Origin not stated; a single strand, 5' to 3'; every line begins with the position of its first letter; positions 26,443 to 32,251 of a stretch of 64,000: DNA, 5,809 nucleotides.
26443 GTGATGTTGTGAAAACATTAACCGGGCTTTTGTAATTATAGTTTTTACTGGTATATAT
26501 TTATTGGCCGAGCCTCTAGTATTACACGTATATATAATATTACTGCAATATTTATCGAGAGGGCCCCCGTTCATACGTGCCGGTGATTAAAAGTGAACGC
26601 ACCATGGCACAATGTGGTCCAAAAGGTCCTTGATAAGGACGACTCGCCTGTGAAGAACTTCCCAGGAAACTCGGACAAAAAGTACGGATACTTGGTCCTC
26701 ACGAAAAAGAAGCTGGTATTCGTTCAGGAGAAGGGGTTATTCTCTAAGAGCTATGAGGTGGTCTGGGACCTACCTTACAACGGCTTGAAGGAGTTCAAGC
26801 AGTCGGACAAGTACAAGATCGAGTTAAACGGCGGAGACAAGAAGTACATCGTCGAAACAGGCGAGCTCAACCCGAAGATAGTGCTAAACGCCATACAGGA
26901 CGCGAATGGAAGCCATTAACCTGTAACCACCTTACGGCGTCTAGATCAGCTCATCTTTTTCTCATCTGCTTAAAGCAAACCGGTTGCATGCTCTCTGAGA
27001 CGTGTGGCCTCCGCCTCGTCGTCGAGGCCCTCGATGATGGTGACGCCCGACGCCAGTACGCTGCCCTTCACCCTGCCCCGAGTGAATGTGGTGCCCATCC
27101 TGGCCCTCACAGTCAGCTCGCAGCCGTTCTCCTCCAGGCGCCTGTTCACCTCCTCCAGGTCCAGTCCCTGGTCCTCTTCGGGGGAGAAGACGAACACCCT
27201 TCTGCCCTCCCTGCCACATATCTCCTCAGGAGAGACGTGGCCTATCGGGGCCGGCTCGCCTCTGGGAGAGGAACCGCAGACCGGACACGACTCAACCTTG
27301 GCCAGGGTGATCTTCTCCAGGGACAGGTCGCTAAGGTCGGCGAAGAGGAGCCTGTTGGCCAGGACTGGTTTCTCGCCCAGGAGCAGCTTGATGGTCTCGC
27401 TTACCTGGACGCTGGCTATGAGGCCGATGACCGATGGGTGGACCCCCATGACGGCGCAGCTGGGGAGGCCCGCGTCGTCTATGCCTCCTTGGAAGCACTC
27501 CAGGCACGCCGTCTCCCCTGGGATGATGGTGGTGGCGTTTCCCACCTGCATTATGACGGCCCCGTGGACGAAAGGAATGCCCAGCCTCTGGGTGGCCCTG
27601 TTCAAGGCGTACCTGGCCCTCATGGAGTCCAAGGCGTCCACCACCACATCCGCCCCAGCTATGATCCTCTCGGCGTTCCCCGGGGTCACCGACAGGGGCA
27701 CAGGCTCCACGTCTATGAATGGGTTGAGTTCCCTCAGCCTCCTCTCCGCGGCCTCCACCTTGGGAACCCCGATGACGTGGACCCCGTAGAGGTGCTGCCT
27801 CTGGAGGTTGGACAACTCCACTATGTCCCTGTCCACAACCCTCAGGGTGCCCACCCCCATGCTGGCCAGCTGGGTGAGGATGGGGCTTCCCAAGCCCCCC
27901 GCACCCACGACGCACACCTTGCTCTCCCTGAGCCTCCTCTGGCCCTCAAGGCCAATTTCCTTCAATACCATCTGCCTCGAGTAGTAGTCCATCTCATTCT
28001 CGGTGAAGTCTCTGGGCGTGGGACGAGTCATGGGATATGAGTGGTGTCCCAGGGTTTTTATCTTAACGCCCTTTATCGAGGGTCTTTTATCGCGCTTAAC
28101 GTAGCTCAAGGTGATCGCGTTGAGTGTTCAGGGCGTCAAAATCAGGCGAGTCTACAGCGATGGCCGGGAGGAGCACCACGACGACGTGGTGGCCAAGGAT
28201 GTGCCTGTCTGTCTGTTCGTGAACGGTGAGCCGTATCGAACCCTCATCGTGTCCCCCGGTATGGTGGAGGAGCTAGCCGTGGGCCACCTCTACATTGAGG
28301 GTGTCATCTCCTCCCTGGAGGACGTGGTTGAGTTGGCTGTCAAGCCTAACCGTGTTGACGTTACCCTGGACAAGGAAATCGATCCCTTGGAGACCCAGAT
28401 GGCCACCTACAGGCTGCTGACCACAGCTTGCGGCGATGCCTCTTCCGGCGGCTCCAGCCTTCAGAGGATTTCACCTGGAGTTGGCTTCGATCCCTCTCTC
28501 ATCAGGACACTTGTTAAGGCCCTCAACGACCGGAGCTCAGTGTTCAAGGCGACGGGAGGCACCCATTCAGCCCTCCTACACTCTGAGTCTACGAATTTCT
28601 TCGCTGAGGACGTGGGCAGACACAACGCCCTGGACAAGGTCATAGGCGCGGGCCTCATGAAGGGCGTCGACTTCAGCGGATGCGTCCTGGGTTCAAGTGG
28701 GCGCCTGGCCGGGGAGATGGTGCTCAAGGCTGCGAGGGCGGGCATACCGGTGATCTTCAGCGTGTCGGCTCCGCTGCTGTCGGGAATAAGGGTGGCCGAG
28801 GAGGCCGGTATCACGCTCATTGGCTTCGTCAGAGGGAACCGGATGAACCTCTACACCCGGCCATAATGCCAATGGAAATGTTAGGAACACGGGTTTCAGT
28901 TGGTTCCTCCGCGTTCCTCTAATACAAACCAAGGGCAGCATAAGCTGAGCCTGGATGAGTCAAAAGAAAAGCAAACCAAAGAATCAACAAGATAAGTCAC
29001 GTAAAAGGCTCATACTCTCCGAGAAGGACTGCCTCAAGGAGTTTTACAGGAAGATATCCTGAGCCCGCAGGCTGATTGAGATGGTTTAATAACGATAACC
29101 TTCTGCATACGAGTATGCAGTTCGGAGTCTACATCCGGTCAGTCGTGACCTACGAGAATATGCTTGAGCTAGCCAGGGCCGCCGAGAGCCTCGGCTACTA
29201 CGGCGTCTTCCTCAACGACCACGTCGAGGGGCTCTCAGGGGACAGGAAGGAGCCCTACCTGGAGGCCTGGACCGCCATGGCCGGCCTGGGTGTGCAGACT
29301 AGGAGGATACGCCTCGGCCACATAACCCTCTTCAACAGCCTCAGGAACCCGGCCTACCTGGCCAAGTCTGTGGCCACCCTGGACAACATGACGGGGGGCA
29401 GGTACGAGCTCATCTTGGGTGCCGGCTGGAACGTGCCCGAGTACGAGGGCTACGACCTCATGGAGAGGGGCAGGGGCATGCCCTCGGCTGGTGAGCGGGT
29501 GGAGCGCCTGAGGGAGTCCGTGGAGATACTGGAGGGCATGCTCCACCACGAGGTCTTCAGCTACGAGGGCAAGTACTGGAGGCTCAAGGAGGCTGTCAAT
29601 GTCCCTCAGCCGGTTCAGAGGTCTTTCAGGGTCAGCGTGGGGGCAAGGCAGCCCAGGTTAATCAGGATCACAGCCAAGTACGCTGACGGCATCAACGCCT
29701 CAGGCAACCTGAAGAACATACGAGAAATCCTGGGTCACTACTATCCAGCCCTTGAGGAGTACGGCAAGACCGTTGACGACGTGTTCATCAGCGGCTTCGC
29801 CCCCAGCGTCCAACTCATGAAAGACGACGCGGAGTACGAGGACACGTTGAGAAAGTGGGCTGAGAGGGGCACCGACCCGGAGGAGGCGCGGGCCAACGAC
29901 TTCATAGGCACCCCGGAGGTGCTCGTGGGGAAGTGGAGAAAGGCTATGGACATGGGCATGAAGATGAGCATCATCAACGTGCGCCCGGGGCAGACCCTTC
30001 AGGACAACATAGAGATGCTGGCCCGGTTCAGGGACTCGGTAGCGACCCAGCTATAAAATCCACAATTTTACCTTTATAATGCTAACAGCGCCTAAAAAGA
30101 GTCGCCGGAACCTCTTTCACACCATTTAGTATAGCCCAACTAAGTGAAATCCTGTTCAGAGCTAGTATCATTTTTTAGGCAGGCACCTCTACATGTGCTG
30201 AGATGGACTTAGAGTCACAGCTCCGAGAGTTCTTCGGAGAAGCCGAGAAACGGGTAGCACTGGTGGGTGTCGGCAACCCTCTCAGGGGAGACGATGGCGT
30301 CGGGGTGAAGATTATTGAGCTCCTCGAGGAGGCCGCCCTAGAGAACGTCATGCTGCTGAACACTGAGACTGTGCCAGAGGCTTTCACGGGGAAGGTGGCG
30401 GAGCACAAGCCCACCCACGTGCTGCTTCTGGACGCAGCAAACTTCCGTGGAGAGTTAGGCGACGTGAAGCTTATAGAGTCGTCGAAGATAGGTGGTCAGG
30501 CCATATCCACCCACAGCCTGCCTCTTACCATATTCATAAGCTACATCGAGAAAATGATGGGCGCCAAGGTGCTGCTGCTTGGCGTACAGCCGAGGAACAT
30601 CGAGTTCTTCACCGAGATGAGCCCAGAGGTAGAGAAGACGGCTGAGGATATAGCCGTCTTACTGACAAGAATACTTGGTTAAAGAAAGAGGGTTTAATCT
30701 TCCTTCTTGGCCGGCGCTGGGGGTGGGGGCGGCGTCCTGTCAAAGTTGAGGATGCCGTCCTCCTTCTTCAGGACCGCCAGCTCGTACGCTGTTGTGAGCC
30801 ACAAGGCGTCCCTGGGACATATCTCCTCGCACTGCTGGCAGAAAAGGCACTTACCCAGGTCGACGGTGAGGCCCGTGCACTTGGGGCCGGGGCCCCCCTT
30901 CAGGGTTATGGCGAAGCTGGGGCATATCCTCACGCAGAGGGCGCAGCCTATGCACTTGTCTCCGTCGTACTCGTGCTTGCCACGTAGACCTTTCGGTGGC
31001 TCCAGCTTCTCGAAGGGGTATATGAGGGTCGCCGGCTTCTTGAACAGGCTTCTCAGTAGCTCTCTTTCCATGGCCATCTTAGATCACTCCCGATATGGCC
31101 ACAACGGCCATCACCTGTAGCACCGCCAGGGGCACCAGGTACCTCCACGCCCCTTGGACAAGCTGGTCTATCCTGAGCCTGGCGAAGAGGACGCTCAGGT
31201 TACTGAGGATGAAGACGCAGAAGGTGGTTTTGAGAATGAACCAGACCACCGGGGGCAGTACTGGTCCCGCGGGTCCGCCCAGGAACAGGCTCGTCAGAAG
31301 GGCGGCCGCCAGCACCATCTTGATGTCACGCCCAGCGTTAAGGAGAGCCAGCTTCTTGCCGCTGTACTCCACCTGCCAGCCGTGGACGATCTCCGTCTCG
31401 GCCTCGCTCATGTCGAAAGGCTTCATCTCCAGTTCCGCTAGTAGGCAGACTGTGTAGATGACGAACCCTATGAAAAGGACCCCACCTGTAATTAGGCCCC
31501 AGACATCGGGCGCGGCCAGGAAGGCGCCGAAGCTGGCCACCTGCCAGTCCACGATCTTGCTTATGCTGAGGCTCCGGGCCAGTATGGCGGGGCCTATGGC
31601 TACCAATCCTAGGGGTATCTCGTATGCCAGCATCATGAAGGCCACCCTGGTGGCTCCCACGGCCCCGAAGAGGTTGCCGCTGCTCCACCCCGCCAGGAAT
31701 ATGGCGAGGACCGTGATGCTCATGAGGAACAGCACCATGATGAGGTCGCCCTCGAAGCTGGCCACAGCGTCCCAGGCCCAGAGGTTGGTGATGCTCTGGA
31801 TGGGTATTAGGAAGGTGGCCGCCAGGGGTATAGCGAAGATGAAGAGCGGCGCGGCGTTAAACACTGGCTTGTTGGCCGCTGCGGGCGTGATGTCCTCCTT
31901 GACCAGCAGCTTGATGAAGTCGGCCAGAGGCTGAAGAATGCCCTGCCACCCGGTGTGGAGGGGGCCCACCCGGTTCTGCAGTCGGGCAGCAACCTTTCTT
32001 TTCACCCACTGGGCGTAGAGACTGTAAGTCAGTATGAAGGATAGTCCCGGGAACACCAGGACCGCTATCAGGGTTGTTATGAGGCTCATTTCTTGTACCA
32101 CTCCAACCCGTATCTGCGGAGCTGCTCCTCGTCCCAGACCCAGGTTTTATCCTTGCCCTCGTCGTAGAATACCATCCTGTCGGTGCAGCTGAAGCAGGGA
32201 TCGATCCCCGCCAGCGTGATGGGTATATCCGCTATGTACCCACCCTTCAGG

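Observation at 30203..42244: Complex-I-ordered, 13-gene membrane [NiFe] hydrogenase with four antiporter-like subunits, split into two divergent operons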

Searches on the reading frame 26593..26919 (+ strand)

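Call 107: search_protein_families(library=pfam, proteins=[window:26593-26919:+], max_evalue=0.001)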
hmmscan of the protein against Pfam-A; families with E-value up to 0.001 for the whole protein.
window:26593-26919:+ (108 aa): 2 families
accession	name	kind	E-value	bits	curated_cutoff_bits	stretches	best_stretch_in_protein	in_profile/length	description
PF14470.12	bPH_3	-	1.3e-05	26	23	1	14-88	2-79/95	Bacterial PH domain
PF25037.1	VPS13_C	-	0.00051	20.4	21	1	30-82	50-100/114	Intermembrane lipid transfer protein VPS13, C-terminal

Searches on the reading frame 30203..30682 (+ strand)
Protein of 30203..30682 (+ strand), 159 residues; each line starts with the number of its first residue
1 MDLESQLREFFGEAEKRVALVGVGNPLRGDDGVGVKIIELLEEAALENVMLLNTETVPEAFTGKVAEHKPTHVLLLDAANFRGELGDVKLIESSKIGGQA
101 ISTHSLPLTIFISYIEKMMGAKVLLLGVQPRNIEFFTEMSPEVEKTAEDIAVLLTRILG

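Call 3: search_protein_families(library=pfam, proteins=[window:30203-30682:+], max_evalue=0.01)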
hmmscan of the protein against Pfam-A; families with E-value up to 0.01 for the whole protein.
window:30203-30682:+ (159 aa): 1 family
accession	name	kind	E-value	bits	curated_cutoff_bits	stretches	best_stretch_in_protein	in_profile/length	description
PF01750.23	HycI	-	7.9e-18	65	23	1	35-153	1-126/130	Hydrogenase maturation protease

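Call 5: search_protein_families(library=ncbifam, proteins=[window:30203-30682:+], max_evalue=0.001)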
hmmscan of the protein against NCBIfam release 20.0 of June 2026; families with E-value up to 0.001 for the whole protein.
window:30203-30682:+ (159 aa): 7 families
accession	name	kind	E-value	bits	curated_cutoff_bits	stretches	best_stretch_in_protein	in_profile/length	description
TIGR00142.1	hycI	equivalog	2.8e-40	137.5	119.1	1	20-157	3-141/146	hydrogenase maturation peptidase HycI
TIGR00072.1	hydrog_prot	superfamily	8.4e-31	106.9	47.45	1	20-154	2-141/145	hydrogenase maturation protease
TIGR00130.1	frhD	equivalog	4e-12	46.5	134.95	1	15-149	2-142/153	coenzyme F420-reducing hydrogenase, FrhD protein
TIGR00140.1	hupD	subfamily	1.2e-10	41.5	151.8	1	20-150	3-139/151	HyaD/HybD family hydrogenase maturation endopeptidase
NF045519.1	NiFeSe_H2_mat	exception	6.2e-09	35.9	190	1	17-149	2-138/152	NiFeSe hydrogenase maturation protease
NF007777.0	PRK10466.1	equivalog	8.7e-08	32.1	190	1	18-155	3-146/164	HyaD/HybD family hydrogenase maturation endopeptidase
NF007616.0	PRK10264.1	equivalog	2.4e-05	24.1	261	1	15-137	3-131/195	hydrogenase 1 maturation protease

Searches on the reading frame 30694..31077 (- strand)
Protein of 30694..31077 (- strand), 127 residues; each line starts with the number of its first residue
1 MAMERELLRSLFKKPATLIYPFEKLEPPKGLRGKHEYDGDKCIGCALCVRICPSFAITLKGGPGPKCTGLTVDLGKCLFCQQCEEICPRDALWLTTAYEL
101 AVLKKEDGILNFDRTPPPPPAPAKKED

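Call 3: search_protein_families(library=pfam, proteins=[window:30694-31077:-], max_evalue=0.01)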
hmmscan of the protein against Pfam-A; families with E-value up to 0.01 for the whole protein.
window:30694-31077:- (127 aa): 15 families
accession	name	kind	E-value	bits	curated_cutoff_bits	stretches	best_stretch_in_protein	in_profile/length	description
PF00037.32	Fer4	-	3e-14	52.6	21.1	2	36-58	2-24/24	4Fe-4S binding domain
PF12838.12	Fer4_7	-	1.5e-10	41.8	27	1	41-91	1-52/52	4Fe-4S dicluster domain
PF13187.11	Fer4_9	-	8.2e-09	35.8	27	2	41-91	1-51/52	4Fe-4S dicluster domain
PF12837.12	Fer4_6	-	1.1e-08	35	25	1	36-54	3-21/24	4Fe-4S binding domain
PF14697.11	Fer4_21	-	3.2e-08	34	35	1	34-57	33-57/59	4Fe-4S dicluster domain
PF13237.11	Fer4_10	-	4.5e-06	26.9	25.5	1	37-88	4-53/53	4Fe-4S dicluster domain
PF12797.12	Fer4_2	-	4.8e-06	26.6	24.5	1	35-54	3-22/22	4Fe-4S binding domain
PF13484.11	Fer4_16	-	5.7e-06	27.4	30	0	41-60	1-20/66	4Fe-4S double cluster binding domain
PF12800.12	Fer4_4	-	8.4e-06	26.1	24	1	40-53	2-15/17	4Fe-4S binding domain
PF12798.12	Fer4_3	-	3.5e-05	24.8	27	0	42-54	1-13/15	4Fe-4S binding domain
PF13459.11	Fer4_15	-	3.7e-05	24.8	22.4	1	37-55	3-21/66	4Fe-4S single cluster domain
PF13370.11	Fer4_13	-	0.00064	20.8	24.5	0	38-54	2-18/58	4Fe-4S single cluster domain of Ferredoxin I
PF13183.11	Fer4_8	-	0.0011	19.9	27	0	40-90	3-67/68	4Fe-4S dicluster domain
PF13534.11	Fer4_17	-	0.0013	19.7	22.2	0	41-57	1-17/61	4Fe-4S dicluster domain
PF25160.1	LdpA_Fe-S-bd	-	0.0014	18.8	27.6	0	48-92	9-43/49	LdpA Fe-S cluster-binding domain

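Call 5: search_protein_families(library=ncbifam, proteins=[window:30694-31077:-], max_evalue=0.001)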
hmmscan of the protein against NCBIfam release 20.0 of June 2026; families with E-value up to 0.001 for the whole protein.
window:30694-31077:- (127 aa): 66 families (the best 25 are shown)
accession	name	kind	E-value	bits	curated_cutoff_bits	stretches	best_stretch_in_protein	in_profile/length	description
NF009053.0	PRK12387.1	subfamily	6.1e-29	101.1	204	1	14-107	12-105/180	formate hydrogenlyase complex iron-sulfur subunit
TIGR01971.1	NuoI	subfamily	1.6e-25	89.1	113.05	1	8-109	6-115/121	NADH-quinone oxidoreductase, chain I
NF006076.0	PRK08222.1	equivalog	1.2e-24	87.1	270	1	8-107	5-105/181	hydrogenase 4 subunit H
NF006221.0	PRK08348.1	subfamily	2.9e-24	85.3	124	1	5-105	8-105/136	NADH-plastoquinone oxidoreductase subunit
NF004543.0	PRK05888.2-5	equivalog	1e-22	80.7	243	1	8-118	27-141/217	NADH-quinone oxidoreductase subunit NuoI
NF004537.0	PRK05888.1-3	equivalog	8e-22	77.7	163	1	8-112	31-150/204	NADH-quinone oxidoreductase subunit NuoI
NF004541.0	PRK05888.2-2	equivalog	1.5e-20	73.7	217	1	16-114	37-133/168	NADH-quinone oxidoreductase subunit NuoI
TIGR00403.1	ndhI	equivalog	5.6e-19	68.4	302.35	1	12-113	34-138/183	NAD(P)H-quinone oxidoreductase subunit I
NF004545.0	PRK05888.3-1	equivalog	2.1e-18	66.5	229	1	8-102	34-133/154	NADH-quinone oxidoreductase subunit NuoI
NF004539.0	PRK05888.1-5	equivalog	3.9e-18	65.7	225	1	8-111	24-136/162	NADH-quinone oxidoreductase subunit NuoI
NF004538.0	PRK05888.1-4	equivalog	1e-17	64.2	135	1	8-111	24-136/162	NADH-quinone oxidoreductase subunit NuoI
NF004540.0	PRK05888.2-1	equivalog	5.9e-17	61.6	215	1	8-107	12-118/139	NADH-quinone oxidoreductase subunit NuoI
NF040612.1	F420_dehyd_FpoI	exception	2e-15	56.8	180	1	8-106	10-113/135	F420H2 dehydrogenase subunit FpoI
NF004542.0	PRK05888.2-3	equivalog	1.1e-14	54.4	248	1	10-105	46-152/203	NADH-quinone oxidoreductase subunit NuoI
NF010590.0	PRK13984.1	equivalog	1.6e-14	53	946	1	9-100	19-116/611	putative oxidoreductase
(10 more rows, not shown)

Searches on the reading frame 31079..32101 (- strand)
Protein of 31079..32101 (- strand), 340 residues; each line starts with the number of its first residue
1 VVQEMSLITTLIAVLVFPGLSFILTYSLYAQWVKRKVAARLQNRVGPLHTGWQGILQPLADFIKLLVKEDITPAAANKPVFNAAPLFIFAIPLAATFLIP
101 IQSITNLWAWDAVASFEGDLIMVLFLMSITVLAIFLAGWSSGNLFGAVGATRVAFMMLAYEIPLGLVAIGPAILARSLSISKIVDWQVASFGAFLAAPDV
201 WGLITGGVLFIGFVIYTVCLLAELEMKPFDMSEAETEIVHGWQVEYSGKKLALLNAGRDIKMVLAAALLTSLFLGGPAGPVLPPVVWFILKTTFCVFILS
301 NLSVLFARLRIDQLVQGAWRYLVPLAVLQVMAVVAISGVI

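Call 3: search_protein_families(library=pfam, proteins=[window:31079-32101:-], max_evalue=0.01)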
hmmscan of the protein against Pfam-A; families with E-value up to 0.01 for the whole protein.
window:31079-32101:- (340 aa): 1 family
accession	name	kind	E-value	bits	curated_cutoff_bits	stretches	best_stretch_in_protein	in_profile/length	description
PF00146.26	NADHdh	-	6.7e-88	295.3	27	1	21-333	8-297/298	NADH dehydrogenase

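Call 5: search_protein_families(library=ncbifam, proteins=[window:31079-32101:-], max_evalue=0.001)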
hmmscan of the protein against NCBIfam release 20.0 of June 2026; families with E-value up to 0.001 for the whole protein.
window:31079-32101:- (340 aa): 7 families
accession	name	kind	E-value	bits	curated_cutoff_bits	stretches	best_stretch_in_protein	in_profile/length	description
NF004741.0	PRK06076.1-2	equivalog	5.3e-74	249.4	305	1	5-336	15-332/337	NADH-quinone oxidoreductase subunit NuoH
NF004740.0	PRK06076.1-1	equivalog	7.2e-59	199.9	399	1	8-336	12-319/325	NADH-quinone oxidoreductase subunit NuoH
NF040610.1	F420_dehyd_FpoH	exception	2e-58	198.4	475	1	7-336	10-335/339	F420H2 dehydrogenase subunit FpoH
NF004743.0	PRK06076.1-4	equivalog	2.7e-56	191.3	494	1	13-336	20-341/433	NADH-quinone oxidoreductase subunit NuoH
NF004745.0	PRK06076.1-6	equivalog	1e-55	189.4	450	1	9-336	12-332/341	NADH-quinone oxidoreductase subunit NuoH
NF004742.0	PRK06076.1-3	equivalog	3.2e-48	164.7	531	1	6-336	20-346/356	NADH-quinone oxidoreductase subunit NuoH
NF004744.0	PRK06076.1-5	equivalog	1.4e-47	162.6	542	1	27-278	45-281/372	NADH-quinone oxidoreductase subunit NuoH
